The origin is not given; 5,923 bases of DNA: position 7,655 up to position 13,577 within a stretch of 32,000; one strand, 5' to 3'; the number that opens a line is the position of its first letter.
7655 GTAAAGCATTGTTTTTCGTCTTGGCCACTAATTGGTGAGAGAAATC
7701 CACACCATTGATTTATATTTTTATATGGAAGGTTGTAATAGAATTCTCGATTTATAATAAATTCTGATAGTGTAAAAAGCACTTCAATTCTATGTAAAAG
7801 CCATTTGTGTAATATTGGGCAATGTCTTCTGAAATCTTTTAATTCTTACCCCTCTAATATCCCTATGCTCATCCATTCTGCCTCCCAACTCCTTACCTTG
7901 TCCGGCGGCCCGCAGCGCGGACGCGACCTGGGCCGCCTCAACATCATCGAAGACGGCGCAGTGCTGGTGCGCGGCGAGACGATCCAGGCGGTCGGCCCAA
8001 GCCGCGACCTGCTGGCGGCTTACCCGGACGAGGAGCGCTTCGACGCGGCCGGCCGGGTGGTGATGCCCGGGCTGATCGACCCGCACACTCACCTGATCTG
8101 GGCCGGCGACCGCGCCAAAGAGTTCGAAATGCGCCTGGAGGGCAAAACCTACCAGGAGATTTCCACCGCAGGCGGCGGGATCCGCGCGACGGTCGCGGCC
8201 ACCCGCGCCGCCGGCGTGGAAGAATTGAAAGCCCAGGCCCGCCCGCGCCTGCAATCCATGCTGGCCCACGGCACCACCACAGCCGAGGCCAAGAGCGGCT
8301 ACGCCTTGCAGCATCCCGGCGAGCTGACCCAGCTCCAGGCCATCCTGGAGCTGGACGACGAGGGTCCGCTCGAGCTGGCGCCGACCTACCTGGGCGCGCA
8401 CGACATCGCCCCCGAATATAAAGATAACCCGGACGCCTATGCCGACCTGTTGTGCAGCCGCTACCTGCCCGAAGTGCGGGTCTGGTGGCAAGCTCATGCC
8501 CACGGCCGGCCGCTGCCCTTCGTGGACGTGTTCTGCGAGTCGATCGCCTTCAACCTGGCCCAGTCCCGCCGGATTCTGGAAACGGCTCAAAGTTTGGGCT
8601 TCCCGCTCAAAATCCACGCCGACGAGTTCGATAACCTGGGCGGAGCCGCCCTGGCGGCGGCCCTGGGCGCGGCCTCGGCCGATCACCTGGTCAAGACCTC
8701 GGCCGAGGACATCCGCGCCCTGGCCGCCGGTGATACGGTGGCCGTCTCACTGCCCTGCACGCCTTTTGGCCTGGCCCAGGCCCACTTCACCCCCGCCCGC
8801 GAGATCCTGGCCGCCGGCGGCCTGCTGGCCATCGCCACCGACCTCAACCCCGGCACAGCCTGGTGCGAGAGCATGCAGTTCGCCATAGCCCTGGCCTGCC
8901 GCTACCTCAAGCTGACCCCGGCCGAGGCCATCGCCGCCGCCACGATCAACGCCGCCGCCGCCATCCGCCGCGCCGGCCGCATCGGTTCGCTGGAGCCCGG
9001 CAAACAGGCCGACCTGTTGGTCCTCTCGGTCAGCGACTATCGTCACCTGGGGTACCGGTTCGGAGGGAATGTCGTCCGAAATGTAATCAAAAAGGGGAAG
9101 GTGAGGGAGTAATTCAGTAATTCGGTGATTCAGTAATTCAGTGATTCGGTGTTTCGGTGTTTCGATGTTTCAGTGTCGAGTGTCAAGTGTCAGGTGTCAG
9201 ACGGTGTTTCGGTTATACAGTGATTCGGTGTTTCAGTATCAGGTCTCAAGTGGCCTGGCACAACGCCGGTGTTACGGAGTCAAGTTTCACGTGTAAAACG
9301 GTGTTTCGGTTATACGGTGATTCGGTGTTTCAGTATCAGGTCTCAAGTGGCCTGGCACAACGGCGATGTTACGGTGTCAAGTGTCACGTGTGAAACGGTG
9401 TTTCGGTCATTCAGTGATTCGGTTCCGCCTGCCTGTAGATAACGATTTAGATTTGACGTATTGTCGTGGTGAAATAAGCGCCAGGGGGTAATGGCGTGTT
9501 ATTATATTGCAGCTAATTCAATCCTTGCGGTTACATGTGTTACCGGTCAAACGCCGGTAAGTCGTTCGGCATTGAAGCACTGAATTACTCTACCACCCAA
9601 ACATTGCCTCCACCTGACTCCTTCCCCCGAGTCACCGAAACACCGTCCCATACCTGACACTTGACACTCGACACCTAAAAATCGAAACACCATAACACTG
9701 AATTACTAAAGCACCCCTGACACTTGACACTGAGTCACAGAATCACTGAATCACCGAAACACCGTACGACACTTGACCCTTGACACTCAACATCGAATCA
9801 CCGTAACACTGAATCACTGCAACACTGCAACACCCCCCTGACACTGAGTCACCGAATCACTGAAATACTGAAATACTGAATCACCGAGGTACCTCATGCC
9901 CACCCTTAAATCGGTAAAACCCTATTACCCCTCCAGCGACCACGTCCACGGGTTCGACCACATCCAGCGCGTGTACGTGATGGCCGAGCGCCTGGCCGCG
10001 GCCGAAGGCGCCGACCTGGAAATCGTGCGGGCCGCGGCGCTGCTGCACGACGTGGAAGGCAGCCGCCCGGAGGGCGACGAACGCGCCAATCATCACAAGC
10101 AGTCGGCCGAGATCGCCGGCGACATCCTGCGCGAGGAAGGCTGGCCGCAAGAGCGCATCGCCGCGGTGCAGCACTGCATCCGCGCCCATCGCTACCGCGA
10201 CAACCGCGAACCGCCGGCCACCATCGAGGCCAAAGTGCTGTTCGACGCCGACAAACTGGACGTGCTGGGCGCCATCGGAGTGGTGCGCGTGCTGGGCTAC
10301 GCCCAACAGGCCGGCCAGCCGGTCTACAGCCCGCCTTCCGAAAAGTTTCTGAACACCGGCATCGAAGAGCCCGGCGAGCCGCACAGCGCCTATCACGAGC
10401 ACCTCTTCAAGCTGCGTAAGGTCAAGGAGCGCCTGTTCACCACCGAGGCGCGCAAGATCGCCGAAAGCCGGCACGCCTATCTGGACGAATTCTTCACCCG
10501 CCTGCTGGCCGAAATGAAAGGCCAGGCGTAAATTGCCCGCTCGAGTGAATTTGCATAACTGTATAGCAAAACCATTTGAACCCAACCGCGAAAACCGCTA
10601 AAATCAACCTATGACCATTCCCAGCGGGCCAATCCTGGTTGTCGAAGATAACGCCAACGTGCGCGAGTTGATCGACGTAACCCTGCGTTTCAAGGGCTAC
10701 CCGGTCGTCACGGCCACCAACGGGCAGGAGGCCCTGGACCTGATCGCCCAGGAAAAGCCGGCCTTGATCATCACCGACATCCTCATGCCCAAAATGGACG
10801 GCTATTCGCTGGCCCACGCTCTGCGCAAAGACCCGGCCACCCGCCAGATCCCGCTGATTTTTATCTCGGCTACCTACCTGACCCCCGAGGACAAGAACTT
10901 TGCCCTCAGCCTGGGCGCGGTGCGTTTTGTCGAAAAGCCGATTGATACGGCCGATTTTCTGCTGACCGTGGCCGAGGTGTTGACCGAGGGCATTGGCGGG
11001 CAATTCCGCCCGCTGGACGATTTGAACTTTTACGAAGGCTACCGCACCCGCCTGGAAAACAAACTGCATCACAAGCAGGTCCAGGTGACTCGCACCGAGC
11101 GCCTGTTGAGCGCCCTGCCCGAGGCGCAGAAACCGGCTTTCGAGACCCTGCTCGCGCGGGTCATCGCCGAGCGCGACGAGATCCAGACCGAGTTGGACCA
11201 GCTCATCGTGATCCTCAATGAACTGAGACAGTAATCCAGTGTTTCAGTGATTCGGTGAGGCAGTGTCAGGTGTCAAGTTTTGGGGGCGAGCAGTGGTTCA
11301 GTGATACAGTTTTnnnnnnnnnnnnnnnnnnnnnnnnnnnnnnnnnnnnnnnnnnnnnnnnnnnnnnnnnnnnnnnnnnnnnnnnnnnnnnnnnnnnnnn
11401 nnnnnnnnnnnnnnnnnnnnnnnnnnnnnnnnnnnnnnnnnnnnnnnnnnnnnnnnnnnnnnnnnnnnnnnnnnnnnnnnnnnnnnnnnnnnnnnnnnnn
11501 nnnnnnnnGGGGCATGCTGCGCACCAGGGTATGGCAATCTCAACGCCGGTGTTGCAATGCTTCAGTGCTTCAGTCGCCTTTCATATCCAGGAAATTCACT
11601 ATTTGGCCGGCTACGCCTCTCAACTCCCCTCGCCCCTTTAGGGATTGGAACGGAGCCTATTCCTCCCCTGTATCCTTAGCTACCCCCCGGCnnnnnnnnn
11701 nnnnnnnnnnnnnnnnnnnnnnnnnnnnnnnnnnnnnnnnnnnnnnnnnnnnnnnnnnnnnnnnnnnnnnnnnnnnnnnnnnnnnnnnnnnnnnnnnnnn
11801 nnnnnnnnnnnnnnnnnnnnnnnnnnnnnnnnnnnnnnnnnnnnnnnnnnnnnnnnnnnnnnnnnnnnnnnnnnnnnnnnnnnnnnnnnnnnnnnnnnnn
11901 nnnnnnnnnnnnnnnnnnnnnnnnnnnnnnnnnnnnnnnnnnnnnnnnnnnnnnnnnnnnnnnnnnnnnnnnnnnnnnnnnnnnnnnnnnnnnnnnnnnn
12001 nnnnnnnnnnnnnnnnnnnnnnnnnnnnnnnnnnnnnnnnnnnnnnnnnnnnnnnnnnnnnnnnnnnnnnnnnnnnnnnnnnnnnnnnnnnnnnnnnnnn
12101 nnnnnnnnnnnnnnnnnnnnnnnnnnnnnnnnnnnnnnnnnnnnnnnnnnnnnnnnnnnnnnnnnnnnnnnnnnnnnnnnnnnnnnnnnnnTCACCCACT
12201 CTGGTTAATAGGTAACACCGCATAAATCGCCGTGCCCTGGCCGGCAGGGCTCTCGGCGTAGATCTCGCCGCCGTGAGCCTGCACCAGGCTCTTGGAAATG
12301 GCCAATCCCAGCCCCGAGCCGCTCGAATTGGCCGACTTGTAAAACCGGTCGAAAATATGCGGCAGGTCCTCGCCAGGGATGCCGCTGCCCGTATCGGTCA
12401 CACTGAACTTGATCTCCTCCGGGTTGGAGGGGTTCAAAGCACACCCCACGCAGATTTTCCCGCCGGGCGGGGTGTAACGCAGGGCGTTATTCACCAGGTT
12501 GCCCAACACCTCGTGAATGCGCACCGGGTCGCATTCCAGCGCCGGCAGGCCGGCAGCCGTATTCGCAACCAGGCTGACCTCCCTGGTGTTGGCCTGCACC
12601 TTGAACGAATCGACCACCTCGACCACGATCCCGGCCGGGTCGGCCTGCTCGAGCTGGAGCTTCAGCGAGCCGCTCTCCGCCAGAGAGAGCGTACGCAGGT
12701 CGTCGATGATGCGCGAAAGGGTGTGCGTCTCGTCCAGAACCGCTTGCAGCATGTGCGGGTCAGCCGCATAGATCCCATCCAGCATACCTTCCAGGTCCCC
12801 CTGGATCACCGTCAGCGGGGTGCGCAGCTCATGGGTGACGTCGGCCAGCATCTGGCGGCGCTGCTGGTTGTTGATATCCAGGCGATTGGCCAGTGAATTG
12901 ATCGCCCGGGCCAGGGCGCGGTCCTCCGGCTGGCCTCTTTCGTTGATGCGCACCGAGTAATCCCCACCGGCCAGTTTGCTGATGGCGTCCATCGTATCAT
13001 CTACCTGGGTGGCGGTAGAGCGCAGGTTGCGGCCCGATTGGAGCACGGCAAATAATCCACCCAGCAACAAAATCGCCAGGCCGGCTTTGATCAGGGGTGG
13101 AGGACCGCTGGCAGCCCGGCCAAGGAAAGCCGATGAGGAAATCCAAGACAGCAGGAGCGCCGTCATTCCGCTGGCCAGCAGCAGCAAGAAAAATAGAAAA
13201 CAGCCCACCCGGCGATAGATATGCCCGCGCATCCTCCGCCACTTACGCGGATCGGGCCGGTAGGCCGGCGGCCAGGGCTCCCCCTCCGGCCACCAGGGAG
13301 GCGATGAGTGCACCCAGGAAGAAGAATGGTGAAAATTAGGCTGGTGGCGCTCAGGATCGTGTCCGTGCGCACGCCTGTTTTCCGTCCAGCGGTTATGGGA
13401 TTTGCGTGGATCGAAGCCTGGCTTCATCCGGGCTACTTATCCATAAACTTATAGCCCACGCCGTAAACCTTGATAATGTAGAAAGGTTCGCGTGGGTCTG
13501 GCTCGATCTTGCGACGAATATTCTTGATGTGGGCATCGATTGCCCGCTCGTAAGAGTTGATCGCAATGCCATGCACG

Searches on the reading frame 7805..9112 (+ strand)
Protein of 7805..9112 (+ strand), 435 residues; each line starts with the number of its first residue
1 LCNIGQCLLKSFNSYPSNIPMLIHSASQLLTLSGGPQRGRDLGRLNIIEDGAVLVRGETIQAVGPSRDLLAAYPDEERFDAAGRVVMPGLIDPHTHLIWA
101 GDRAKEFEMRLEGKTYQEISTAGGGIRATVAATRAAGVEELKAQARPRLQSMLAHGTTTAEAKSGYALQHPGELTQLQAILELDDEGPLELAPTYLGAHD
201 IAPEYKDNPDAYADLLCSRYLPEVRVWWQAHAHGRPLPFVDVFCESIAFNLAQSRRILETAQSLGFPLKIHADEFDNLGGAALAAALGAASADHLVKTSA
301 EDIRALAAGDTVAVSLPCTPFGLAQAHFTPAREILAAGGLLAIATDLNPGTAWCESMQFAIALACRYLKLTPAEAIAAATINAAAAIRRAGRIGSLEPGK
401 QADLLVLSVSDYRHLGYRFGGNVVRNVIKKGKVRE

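Call 9: search_protein_families(library=pfam, proteins=[window:7805-9112:+])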
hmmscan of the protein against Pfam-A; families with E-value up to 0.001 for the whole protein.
window:7805-9112:+ (435 aa): 3 families
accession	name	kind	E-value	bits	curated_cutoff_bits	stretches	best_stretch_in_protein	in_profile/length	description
PF01979.26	Amidohydro_1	-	2.8e-21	76.6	25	1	271-433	175-344/345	Amidohydrolase family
PF07969.17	Amidohydro_3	-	1.1e-19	71.7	29.7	2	249-432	259-469/472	Amidohydrolase family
PF22039.1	HUTI_composite_bact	-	9.5e-10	38.3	25.5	1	51-75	1-25/26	Imidazolonepropionase-like composite domain, bacteria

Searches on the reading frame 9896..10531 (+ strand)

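Call 9: search_protein_families(library=pfam, proteins=[window:9896-10531:+])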
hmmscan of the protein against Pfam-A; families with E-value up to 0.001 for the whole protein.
window:9896-10531:+ (211 aa): 1 family
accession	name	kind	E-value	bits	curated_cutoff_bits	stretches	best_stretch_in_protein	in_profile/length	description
PF01966.28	HD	-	3.1e-15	56.9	22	1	20-122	2-114/116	HD domain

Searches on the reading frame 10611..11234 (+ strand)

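Call 9: search_protein_families(library=pfam, proteins=[window:10611-11234:+])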
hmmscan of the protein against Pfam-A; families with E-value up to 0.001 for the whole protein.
window:10611-11234:+ (207 aa): 1 family
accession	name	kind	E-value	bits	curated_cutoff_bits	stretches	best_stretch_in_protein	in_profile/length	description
PF00072.30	Response_reg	-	3.2e-24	85.7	30.2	1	8-117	1-107/111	Response regulator receiver domain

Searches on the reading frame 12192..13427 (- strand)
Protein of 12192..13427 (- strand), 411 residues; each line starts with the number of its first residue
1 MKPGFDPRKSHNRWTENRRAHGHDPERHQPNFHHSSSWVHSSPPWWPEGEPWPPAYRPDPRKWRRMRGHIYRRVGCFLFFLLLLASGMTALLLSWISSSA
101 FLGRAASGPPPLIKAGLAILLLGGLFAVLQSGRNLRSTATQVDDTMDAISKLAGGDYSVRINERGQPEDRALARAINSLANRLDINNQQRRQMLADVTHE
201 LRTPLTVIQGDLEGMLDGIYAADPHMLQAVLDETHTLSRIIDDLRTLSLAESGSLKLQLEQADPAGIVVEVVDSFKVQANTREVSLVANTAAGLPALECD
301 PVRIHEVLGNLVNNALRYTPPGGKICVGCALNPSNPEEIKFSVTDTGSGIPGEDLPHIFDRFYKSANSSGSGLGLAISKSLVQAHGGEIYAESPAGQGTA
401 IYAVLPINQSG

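Call 9: search_protein_families(library=pfam, proteins=[window:12192-13427:-])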
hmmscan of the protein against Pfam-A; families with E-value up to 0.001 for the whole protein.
window:12192-13427:- (411 aa): 4 families
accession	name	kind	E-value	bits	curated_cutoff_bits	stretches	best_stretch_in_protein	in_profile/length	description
PF02518.31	HATPase_c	-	1.1e-28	100.3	26.4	1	300-408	2-110/111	Histidine kinase-, DNA gyrase B-, and HSP90-like ATPase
PF00512.31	HisKA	-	2.7e-14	53.4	26.9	1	189-253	1-66/66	His Kinase A (phospho-acceptor) domain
PF00672.30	HAMP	-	5.2e-05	23.9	25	1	136-183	4-51/53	HAMP domain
PF13581.12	HATPase_c_2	-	0.00038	20.9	27.4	0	292-389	22-113/127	Histidine kinase-like ATPase domain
